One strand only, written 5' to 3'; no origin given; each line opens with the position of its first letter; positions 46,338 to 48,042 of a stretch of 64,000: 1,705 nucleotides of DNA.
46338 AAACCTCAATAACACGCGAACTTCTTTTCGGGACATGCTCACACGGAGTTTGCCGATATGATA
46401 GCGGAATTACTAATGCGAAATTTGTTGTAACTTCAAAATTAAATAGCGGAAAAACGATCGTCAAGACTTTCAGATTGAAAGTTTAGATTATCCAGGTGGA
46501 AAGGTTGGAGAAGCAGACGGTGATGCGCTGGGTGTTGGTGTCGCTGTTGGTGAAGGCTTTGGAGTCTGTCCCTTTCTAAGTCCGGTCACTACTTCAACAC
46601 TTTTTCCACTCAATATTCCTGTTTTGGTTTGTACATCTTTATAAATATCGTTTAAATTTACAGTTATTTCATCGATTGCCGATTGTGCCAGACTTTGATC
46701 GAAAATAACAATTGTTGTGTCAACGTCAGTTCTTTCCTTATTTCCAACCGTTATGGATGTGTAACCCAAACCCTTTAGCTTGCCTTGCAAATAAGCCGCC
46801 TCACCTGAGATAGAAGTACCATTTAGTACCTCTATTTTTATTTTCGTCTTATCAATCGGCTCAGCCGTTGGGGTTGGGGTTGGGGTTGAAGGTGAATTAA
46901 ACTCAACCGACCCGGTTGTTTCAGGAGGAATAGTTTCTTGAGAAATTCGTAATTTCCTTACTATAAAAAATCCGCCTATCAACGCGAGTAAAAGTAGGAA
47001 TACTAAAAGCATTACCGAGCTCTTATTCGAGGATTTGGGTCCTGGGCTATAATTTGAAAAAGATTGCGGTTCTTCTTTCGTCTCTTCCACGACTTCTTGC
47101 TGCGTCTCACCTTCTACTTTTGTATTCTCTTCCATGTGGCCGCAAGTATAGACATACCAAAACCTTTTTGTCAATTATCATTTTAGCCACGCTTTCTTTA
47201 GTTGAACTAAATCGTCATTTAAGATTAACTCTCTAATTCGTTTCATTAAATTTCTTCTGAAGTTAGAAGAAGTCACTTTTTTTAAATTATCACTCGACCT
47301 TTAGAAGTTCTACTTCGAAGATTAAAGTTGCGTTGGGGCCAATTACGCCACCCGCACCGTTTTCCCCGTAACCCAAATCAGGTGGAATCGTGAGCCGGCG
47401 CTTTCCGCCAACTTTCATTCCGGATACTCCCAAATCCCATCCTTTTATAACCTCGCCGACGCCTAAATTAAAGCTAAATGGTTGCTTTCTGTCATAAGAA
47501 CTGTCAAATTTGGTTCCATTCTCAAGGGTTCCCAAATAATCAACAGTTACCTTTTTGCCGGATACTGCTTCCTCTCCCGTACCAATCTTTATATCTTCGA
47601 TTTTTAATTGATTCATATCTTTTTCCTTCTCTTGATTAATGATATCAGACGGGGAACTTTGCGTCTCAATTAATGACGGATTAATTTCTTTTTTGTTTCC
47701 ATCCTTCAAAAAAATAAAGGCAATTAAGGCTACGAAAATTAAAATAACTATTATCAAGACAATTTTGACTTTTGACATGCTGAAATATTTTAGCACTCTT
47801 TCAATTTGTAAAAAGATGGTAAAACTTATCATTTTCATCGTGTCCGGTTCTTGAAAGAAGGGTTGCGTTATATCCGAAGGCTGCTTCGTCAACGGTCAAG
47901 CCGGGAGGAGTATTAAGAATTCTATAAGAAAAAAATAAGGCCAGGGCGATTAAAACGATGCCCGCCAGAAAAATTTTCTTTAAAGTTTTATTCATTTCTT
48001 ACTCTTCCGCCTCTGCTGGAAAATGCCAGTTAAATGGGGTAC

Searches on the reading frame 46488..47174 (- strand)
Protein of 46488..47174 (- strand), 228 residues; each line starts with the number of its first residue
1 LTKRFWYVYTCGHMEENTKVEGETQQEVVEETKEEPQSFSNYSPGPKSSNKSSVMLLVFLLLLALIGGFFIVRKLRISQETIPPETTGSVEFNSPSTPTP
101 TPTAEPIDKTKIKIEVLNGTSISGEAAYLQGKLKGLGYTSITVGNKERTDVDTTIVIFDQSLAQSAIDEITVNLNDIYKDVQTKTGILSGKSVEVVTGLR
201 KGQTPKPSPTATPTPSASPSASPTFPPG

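Call 5: search_protein_families(library=pfam, proteins=[window:46488-47174:-], max_evalue=0.1)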
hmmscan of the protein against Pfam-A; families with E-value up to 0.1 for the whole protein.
window:46488-47174:- (228 aa): 2 families
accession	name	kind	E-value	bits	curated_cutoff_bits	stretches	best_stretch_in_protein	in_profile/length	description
PF13399.11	LytR_C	-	2e-08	35.5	22.2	1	112-166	2-54/86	LytR cell envelope-related transcriptional attenuator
PF14283.11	CD1107-like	-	0.082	13.2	26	0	19-75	102-153/158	Mobile element protein CD1107-like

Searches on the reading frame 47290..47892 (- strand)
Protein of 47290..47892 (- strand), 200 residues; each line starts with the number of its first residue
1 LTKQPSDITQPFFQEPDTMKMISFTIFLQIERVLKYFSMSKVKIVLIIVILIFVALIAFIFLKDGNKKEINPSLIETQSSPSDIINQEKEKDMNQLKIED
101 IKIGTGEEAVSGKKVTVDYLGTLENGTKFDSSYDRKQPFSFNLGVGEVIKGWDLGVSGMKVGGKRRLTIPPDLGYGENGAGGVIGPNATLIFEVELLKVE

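Call 5: search_protein_families(library=pfam, proteins=[window:47290-47892:-], max_evalue=0.1)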
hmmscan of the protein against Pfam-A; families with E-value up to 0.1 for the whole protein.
window:47290-47892:- (200 aa): 4 families
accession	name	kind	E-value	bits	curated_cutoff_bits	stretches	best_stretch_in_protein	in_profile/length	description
PF00254.34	FKBP_C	-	9e-38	128.9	21.1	1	107-197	3-94/94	FKBP-type peptidyl-prolyl cis-trans isomerase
PF06480.20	FtsH_ext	-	0.041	14.5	25.5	1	45-132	2-86/103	FtsH Extracellular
PF15106.11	TMEM156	-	0.051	13.3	27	1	25-63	158-196/226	TMEM156 protein family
PF25630.1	Phycodna_minor_capsid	-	0.069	13.9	27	0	41-103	2-63/96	Phycodnaviridae minor capsid protein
